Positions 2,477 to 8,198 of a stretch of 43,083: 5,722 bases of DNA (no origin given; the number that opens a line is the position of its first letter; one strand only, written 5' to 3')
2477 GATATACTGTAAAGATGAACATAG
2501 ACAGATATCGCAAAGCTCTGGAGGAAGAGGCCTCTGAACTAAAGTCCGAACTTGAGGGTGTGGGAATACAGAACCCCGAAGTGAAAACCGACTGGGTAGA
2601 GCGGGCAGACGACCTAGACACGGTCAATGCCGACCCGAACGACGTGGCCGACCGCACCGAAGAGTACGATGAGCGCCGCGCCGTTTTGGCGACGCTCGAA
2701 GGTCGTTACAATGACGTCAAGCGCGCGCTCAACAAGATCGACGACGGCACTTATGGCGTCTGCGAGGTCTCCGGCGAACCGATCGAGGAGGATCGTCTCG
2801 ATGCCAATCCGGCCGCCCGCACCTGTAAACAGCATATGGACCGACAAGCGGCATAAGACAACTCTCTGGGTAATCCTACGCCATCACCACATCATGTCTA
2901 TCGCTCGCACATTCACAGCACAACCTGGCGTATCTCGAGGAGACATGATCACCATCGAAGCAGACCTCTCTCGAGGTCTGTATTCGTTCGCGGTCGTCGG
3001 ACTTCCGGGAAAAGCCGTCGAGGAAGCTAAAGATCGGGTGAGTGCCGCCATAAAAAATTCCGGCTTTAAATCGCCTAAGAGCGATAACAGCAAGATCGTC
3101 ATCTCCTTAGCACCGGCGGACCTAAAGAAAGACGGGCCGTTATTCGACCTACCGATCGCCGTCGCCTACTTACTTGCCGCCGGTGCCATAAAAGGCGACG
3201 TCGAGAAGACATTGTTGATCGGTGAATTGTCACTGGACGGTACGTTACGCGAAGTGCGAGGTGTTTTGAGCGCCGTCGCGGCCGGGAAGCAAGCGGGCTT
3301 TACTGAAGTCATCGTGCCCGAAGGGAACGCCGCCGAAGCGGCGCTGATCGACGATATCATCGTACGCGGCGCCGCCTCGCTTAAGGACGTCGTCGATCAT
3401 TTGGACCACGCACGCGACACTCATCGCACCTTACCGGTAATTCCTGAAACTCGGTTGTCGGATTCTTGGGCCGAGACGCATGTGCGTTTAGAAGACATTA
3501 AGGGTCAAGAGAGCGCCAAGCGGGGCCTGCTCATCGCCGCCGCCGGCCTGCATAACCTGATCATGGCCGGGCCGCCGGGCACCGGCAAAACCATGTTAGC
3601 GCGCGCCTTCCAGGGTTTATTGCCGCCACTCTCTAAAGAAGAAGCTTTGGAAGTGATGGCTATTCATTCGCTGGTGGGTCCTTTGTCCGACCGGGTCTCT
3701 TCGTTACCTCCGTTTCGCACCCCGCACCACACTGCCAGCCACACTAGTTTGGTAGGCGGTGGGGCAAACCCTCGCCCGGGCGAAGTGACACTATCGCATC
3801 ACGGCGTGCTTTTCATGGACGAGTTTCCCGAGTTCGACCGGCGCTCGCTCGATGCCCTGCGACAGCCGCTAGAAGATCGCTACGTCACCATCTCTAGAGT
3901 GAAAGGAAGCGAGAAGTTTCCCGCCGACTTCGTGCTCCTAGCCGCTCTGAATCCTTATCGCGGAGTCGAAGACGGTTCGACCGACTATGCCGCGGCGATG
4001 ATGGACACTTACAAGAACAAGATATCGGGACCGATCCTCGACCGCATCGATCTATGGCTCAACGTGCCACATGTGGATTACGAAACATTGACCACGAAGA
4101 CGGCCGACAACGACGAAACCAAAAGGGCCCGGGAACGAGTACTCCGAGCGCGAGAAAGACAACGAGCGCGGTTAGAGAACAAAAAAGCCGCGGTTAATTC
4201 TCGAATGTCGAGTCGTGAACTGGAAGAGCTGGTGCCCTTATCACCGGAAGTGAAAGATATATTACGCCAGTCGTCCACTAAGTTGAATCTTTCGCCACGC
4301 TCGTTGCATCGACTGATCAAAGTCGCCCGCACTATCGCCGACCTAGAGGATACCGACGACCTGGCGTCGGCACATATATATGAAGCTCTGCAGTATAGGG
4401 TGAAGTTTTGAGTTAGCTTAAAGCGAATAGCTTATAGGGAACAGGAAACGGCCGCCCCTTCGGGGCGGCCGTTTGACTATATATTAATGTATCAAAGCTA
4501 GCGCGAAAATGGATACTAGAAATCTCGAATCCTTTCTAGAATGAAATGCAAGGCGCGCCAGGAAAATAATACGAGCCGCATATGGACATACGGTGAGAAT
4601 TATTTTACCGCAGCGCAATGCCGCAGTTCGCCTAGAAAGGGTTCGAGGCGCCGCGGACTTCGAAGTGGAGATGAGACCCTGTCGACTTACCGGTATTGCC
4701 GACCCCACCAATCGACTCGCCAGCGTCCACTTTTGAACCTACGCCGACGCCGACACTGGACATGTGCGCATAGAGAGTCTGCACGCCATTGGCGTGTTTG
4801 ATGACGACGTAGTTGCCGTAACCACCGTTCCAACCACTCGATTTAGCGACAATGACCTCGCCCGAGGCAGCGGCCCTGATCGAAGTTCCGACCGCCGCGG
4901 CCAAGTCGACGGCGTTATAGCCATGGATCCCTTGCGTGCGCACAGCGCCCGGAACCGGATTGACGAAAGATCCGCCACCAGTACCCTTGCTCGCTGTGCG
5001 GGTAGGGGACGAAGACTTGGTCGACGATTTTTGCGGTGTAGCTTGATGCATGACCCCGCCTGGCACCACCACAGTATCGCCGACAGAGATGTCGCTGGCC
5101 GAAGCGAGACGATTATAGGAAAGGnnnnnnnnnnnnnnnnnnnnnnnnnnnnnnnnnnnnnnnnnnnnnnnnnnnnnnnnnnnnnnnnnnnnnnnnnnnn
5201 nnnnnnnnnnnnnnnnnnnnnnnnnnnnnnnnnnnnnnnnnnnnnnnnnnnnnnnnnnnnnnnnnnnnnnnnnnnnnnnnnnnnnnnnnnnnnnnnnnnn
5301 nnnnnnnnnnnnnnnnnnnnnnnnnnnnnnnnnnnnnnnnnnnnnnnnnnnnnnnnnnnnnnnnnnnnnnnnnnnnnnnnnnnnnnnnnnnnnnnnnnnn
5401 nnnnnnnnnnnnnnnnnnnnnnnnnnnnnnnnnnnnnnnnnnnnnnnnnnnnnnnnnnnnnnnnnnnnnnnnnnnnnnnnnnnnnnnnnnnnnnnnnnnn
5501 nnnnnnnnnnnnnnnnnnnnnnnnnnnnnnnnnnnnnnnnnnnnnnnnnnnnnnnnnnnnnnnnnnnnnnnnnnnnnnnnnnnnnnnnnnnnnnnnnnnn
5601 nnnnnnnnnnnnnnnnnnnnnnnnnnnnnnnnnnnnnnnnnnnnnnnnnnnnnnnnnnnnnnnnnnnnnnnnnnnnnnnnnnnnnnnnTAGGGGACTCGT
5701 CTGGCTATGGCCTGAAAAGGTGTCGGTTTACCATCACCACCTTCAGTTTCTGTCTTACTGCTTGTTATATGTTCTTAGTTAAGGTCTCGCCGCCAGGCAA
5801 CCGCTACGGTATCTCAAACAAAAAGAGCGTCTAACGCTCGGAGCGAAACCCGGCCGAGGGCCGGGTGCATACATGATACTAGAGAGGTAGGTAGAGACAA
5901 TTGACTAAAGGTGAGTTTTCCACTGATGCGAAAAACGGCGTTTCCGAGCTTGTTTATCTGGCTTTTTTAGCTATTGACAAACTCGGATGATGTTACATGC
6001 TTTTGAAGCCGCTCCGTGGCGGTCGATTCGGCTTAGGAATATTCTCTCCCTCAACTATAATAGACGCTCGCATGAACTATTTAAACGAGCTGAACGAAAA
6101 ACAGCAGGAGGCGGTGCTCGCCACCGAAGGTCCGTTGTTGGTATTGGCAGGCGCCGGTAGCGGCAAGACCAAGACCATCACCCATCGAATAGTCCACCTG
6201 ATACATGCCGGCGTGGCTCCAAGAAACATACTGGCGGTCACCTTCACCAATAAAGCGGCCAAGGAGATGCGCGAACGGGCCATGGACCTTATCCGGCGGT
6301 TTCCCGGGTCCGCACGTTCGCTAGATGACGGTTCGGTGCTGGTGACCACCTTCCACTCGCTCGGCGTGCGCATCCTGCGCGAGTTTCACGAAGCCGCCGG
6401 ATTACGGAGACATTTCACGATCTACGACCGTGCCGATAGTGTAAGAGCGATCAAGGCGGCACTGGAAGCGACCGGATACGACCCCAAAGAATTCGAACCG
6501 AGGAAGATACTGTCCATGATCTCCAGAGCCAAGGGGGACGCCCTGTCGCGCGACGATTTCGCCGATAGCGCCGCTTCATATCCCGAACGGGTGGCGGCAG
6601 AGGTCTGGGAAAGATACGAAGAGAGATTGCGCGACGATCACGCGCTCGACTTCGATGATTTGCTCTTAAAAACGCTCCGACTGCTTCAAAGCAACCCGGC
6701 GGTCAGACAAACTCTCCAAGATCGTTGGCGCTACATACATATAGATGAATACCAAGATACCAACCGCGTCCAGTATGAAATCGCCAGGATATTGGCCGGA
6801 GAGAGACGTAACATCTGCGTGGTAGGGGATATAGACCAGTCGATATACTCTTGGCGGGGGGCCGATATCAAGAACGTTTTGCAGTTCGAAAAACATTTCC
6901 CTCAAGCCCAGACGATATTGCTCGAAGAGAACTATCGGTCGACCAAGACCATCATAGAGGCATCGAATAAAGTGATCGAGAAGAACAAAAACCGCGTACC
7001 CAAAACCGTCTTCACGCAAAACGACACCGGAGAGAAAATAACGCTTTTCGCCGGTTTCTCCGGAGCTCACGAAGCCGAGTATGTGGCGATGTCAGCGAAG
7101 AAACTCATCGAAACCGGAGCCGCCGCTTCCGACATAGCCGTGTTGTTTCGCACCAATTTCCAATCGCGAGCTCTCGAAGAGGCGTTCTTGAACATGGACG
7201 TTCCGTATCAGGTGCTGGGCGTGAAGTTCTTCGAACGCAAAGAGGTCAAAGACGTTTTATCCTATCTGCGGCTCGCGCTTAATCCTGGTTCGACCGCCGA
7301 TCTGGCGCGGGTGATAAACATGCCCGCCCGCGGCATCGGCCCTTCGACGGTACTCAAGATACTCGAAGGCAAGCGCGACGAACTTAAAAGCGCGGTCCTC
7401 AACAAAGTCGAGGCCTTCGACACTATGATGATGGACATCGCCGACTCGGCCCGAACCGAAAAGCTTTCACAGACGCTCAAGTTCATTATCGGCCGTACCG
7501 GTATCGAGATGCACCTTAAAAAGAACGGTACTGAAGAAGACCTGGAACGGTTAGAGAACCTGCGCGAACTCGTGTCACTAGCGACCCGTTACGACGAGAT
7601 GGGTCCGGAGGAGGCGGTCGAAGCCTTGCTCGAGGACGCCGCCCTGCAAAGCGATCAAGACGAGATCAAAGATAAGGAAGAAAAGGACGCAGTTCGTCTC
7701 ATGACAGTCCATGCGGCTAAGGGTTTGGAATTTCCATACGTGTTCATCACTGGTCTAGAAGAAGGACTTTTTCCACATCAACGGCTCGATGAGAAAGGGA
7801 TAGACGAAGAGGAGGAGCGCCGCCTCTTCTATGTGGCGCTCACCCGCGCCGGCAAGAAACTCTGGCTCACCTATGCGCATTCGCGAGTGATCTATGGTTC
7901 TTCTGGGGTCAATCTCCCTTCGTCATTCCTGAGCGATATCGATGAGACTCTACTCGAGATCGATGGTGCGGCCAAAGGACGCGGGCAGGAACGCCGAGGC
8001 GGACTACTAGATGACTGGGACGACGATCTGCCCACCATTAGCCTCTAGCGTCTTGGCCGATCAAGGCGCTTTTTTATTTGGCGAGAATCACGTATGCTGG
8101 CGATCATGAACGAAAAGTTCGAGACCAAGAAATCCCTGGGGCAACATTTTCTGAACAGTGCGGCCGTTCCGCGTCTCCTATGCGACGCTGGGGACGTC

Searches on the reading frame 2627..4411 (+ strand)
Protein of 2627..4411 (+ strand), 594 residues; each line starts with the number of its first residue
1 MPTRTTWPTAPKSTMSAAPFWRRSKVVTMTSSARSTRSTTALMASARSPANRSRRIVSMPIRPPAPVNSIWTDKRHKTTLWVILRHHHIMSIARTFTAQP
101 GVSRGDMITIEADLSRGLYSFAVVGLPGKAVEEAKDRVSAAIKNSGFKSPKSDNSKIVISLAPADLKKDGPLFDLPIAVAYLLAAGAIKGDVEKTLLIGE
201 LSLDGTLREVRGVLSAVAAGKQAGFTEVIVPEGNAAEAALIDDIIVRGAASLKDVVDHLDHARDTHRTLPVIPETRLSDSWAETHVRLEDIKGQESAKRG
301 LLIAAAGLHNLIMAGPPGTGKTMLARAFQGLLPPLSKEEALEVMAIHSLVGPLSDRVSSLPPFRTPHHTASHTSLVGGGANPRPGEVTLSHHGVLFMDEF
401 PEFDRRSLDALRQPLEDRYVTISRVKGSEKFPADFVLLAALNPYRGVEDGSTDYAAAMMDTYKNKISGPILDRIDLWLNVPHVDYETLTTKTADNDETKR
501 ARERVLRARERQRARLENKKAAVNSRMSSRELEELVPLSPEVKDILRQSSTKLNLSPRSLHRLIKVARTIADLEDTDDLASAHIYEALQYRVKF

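Call 69: search_protein_families(library=pfam, proteins=[window:2627-4411:+], max_evalue=0.001)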
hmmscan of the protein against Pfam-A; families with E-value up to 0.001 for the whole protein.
window:2627-4411:+ (594 aa): 8 families
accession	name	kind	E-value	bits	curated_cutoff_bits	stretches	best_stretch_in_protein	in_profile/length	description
PF01078.27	Mg_chelatase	-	3.2e-76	255.8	20.3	1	288-487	2-206/207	Magnesium chelatase, subunit ChlI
PF13541.12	ChlI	-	2.7e-39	134.3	27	1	110-234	1-121/121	Subunit ChlI of Mg-chelatase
PF13335.12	Mg_chelatase_C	-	5.3e-26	91.5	26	1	497-591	3-94/94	Magnesium chelatase, subunit ChlI C-terminal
PF07728.20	AAA_5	-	1.8e-08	34.9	22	1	310-446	1-127/139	AAA domain (dynein-related subfamily)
PF05362.19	Lon_C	-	8.7e-08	32.4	21.1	1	105-243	40-181/205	Lon protease (S16) C-terminal proteolytic domain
PF00493.29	MCM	-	1.7e-06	27.8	23.3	1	384-479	114-203/224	MCM P-loop domain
PF00158.32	Sigma54_activat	-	0.00048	20.3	20.2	0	309-442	23-142/168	Sigma-54 interaction domain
PF00004.35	AAA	-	0.00098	20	21.2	0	312-328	2-18/131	ATPase family associated with various cellular activities (AAA)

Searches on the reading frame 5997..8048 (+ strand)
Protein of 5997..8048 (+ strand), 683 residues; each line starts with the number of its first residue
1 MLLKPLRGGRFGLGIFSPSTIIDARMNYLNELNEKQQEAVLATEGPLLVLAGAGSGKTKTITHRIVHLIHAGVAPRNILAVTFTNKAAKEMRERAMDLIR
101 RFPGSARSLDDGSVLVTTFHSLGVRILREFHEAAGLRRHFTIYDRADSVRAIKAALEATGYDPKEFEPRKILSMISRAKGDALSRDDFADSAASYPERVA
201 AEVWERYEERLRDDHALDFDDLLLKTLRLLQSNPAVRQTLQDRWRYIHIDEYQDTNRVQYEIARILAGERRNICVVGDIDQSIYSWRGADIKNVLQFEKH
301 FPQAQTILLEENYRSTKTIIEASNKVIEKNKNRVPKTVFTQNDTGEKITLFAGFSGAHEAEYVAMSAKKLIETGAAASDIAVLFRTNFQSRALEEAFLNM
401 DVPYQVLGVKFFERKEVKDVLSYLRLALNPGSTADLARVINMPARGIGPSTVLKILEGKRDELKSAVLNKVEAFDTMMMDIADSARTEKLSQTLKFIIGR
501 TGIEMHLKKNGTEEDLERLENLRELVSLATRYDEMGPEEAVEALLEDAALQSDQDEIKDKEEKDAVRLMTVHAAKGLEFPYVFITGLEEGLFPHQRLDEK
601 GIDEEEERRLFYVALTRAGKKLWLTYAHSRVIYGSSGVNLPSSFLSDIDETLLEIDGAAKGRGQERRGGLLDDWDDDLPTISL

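Call 69: search_protein_families(library=pfam, proteins=[window:5997-8048:+], max_evalue=0.001)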
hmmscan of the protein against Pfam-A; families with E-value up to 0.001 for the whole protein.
window:5997-8048:+ (683 aa): 8 families
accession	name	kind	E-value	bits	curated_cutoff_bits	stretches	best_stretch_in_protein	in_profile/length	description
PF00580.27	UvrD-helicase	-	5.1e-89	299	23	1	32-302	1-271/271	UvrD/REP helicase N-terminal domain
PF13361.12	UvrD_C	-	1.9e-73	248.3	25.6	1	307-628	1-349/350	UvrD-like helicase C-terminal domain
PF13245.12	AAA_19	-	1.4e-23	84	25.1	1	36-285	1-132/134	AAA domain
PF13538.12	UvrD_C_2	-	6.1e-12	45.6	27.4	1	566-625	2-52/52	UvrD-like helicase C-terminal domain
PF01443.25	Viral_helicase1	-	1e-06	29.2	21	0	560-622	178-224/228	Viral superfamily 1 RNA helicase core domain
PF13087.12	AAA_12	-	5.3e-06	26.6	27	0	556-624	128-190/195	AAA domain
PF13604.12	AAA_30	-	8.2e-06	26.1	27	1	31-94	1-65/191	AAA domain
PF13086.12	AAA_11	-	0.0003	21.1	27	1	32-97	2-74/257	AAA domain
